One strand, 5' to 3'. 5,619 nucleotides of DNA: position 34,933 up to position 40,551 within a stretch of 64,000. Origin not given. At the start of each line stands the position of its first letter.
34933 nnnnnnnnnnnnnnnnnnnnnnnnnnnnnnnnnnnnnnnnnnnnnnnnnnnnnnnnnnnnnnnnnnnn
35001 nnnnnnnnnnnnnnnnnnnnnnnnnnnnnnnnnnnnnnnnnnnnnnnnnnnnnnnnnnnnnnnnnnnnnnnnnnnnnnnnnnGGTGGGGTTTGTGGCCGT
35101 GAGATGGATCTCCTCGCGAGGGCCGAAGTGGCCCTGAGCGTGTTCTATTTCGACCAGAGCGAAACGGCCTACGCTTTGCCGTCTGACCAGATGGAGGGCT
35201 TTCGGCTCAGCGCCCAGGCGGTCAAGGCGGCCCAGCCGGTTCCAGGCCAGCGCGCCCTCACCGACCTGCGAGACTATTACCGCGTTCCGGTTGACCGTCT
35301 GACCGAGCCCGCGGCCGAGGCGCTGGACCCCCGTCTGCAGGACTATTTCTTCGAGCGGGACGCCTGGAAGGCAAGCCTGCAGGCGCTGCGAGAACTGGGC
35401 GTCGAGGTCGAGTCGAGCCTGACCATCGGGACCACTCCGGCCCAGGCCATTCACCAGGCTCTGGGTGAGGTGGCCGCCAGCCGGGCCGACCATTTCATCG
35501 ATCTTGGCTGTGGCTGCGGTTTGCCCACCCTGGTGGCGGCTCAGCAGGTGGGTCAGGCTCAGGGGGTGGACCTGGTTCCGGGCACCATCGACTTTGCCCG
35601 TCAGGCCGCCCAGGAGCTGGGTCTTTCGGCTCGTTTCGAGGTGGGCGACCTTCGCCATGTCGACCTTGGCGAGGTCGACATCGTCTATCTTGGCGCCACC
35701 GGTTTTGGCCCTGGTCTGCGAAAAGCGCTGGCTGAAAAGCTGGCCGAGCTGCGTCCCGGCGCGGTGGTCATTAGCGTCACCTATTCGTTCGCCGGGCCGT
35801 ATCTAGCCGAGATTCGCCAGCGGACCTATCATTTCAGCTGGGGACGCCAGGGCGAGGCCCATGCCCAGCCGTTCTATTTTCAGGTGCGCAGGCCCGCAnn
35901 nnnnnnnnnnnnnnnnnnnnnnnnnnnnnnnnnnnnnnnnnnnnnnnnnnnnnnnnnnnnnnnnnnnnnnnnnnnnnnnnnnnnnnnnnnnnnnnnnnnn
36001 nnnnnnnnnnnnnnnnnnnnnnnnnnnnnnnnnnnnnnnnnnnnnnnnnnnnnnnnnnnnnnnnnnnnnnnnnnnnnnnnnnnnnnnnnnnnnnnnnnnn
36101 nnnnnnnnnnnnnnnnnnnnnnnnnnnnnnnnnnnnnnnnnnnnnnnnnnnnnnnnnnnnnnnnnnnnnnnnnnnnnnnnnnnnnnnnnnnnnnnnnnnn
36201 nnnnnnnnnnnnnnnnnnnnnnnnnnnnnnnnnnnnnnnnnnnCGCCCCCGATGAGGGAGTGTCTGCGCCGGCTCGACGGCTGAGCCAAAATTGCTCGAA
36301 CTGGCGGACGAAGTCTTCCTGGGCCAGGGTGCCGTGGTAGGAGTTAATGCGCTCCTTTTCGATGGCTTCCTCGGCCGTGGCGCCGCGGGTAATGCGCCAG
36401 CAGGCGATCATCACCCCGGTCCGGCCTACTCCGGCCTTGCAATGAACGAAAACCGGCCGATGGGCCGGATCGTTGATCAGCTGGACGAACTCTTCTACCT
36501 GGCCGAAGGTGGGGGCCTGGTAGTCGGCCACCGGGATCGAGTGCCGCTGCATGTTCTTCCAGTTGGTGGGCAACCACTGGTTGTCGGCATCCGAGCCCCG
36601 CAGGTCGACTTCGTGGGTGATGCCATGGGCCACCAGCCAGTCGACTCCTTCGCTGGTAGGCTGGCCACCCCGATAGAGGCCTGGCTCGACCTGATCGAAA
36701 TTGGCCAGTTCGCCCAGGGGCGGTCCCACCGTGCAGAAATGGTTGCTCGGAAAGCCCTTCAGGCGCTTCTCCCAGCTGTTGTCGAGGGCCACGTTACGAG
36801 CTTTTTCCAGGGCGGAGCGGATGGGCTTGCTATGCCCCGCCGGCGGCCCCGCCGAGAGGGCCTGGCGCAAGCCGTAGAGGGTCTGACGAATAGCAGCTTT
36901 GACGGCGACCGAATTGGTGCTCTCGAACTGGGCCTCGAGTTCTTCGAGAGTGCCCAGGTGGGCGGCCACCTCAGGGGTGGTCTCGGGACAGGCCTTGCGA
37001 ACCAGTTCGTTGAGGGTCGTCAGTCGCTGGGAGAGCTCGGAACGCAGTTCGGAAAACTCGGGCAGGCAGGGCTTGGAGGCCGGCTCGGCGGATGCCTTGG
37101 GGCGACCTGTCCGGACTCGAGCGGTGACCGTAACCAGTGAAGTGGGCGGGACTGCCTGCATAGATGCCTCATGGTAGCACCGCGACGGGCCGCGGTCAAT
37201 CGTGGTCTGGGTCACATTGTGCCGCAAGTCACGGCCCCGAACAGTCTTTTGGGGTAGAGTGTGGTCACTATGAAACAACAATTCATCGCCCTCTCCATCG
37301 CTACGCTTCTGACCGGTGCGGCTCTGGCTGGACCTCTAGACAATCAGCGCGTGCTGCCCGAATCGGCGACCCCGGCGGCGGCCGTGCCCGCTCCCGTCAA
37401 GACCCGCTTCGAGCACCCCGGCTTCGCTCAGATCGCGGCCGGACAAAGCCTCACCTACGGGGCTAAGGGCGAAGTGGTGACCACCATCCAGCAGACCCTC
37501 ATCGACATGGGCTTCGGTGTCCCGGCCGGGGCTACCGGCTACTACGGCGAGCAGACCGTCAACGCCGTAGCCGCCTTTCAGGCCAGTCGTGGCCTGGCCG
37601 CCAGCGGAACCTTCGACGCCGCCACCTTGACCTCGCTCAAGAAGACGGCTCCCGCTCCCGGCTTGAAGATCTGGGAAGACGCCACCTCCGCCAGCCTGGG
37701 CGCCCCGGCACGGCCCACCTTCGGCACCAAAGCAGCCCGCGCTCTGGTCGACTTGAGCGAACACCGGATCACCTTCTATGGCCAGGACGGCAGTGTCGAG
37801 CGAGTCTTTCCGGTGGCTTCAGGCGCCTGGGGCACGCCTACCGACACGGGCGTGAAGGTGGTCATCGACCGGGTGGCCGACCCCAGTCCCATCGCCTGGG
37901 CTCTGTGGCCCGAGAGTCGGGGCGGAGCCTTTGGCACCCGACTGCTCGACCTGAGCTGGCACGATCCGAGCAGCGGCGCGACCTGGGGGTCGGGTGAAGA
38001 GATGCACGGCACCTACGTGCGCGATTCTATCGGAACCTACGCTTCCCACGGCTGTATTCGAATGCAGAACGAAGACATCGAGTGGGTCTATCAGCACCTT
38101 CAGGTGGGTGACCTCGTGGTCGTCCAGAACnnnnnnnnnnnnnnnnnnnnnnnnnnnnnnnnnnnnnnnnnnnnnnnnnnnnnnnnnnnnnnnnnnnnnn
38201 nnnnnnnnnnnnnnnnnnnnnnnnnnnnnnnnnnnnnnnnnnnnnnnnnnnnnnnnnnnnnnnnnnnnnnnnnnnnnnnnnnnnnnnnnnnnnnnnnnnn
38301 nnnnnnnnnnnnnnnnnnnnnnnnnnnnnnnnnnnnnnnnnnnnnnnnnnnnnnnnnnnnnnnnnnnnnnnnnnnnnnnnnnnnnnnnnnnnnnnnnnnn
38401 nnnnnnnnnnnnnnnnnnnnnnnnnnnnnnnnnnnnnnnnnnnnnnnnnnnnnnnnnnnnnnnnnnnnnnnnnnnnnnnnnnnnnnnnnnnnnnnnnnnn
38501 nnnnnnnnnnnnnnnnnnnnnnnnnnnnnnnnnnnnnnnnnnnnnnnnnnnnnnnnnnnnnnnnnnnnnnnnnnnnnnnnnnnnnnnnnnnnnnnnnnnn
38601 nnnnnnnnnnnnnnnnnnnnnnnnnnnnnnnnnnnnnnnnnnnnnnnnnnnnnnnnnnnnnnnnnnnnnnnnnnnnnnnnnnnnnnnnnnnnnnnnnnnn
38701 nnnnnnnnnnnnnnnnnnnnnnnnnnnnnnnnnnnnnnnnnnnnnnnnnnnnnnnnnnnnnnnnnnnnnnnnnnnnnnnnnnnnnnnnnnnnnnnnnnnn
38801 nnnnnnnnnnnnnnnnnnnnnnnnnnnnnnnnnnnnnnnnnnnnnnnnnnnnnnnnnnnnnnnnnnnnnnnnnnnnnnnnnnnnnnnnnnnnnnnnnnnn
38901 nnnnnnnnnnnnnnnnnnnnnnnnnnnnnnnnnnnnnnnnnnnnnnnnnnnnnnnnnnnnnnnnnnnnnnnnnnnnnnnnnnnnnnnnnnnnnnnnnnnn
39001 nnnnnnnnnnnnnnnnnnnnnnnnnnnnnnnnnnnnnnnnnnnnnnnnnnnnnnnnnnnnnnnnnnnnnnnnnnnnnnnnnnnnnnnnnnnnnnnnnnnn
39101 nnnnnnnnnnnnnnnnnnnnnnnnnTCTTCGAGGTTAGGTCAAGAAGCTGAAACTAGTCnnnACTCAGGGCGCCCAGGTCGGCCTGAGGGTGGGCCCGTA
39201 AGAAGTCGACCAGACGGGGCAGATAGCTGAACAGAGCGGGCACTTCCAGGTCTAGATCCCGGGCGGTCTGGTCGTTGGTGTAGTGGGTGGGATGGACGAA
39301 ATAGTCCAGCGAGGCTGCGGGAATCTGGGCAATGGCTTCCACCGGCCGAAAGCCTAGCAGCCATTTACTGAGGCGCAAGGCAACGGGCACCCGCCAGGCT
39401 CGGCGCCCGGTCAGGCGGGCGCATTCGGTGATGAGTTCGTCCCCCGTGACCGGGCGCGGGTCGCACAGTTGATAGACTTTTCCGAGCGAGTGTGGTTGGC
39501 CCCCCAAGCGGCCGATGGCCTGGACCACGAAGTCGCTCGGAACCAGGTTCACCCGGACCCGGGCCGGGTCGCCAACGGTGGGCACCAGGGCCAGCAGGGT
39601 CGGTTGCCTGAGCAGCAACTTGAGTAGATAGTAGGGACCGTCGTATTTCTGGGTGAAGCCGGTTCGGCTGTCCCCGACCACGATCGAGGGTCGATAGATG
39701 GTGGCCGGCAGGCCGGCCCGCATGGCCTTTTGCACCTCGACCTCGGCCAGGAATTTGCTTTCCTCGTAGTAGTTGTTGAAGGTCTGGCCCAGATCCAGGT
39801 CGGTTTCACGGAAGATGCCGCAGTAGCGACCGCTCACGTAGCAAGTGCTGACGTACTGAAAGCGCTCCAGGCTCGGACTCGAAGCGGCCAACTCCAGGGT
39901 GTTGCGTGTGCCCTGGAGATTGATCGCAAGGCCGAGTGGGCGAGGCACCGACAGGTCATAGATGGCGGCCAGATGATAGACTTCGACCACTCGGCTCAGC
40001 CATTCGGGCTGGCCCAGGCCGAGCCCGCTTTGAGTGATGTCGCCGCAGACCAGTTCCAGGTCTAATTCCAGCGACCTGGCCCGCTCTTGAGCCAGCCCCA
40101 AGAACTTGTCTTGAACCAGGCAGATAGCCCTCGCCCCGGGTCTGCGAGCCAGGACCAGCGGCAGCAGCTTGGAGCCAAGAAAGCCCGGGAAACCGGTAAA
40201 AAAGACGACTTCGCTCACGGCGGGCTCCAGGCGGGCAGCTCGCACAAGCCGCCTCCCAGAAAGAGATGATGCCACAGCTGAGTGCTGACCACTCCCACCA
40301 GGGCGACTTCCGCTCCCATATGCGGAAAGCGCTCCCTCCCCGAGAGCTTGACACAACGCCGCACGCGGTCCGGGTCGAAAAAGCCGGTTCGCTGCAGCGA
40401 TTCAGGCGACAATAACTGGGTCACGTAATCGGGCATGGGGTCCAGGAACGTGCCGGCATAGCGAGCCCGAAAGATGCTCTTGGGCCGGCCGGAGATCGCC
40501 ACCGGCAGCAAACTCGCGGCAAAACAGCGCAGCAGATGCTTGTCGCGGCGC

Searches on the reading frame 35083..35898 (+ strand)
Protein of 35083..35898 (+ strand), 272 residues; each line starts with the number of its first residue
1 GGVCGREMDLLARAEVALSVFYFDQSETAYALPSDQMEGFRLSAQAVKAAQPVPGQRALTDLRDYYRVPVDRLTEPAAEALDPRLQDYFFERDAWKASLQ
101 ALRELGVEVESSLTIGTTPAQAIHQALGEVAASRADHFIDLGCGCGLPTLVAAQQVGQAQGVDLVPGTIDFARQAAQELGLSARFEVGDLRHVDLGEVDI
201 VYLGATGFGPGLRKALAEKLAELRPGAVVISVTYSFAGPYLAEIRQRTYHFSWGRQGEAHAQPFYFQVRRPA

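Call 11: search_protein_families(library=pfam, proteins=[window:35083-35898:+], max_evalue=0.001)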
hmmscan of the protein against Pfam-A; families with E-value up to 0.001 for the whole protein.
window:35083-35898:+ (272 aa): 4 families
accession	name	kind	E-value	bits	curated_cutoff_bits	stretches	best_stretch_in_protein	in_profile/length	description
PF13649.12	Methyltransf_25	-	1.8e-10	41.8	27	1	139-226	2-96/97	Methyltransferase domain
PF13847.12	Methyltransf_31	-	5.3e-08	33.1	27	1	134-203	3-80/145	Methyltransferase domain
PF08241.18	Methyltransf_11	-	8.4e-08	33.2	21.2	1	140-228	2-92/95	Methyltransferase domain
PF08123.19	DOT1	-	9.3e-06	25.8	23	0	111-231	19-156/205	Histone methylation protein DOT1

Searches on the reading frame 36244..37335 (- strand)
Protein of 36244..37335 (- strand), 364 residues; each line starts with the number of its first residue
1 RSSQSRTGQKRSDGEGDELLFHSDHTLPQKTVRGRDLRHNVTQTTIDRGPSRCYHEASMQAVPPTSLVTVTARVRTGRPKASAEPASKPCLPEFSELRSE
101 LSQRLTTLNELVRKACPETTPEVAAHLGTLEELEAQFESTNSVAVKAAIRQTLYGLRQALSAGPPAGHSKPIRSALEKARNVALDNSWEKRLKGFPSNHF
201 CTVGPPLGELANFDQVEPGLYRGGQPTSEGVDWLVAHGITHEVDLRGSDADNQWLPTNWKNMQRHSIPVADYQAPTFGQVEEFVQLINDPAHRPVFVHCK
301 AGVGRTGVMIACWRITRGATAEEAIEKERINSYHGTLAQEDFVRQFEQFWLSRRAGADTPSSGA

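Call 11: search_protein_families(library=pfam, proteins=[window:36244-37335:-], max_evalue=0.001)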
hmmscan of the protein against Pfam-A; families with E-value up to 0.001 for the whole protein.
window:36244-37335:- (364 aa): 8 families
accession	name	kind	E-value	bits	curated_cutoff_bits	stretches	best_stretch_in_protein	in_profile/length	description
PF22741.1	PTP-NADK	-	1.9e-38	131.8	27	1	217-345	27-163/163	DSP-PTPase phosphatase fused to NAD+ Kinase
PF22785.1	Tc-R-P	-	5.4e-19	69.1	27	1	220-319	5-106/106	Polymorphic toxin system, DSP-PTPase phosphatase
PF22784.1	PTP-SAK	-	5.4e-17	62.7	27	1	227-325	20-120/153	Swiss Army Knife protein, DSP-PTPase phosphatase domain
PF00782.25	DSPc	-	4.2e-10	40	33.5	1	220-345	1-126/133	Dual specificity phosphatase, catalytic domain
PF13350.11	Y_phosphatase3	-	1.8e-08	35.1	22.2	1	220-314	28-150/240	Tyrosine phosphatase family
PF03162.18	Y_phosphatase2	-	2.3e-08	34.2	27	1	211-347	5-147/165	Tyrosine phosphatase family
PF14566.11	PTPlike_phytase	-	1.8e-06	28.6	27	1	266-315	106-156/158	Inositol hexakisphosphate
PF00102.32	Y_phosphatase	-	2.7e-06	27.6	20.9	1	257-325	140-202/234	Protein-tyrosine phosphatase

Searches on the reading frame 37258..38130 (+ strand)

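Call 11: search_protein_families(library=pfam, proteins=[window:37258-38130:+], max_evalue=0.001)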
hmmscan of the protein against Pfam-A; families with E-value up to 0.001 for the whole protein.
window:37258-38130:+ (291 aa): 2 families
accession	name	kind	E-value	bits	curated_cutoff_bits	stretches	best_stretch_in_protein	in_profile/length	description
PF03734.19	YkuD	-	8.1e-22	78.8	23.4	1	161-289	3-146/146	L,D-transpeptidase catalytic domain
PF01471.23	PG_binding_1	-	2.6e-13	50.4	23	1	71-127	2-57/57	Putative peptidoglycan binding domain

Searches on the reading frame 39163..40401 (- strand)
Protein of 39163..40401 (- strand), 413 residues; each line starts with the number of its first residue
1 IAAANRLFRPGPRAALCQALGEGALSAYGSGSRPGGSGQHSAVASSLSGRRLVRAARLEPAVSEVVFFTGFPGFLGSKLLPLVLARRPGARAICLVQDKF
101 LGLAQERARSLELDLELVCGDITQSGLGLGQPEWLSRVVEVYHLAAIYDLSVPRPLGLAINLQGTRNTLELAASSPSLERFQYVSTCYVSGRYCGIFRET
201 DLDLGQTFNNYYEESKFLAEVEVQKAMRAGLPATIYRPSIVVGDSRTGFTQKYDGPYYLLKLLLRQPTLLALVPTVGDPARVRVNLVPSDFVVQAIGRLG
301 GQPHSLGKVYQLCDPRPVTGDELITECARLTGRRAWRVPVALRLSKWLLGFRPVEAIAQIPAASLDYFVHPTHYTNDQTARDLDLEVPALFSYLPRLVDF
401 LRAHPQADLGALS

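Call 11: search_protein_families(library=pfam, proteins=[window:39163-40401:-], max_evalue=0.001)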
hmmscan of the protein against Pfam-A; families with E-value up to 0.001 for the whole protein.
window:39163-40401:- (413 aa): 3 families
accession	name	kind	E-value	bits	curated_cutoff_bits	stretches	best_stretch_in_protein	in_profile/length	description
PF07993.18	NAD_binding_4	-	2.9e-38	132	20.1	1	69-296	2-258/258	Male sterility protein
PF01370.27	Epimerase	-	6.1e-12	45.9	20.9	1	68-246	3-178/240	NAD dependent epimerase/dehydratase family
PF01073.25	3Beta_HSD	-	7.5e-07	28.9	22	1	69-249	3-189/280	3-beta hydroxysteroid dehydrogenase/isomerase family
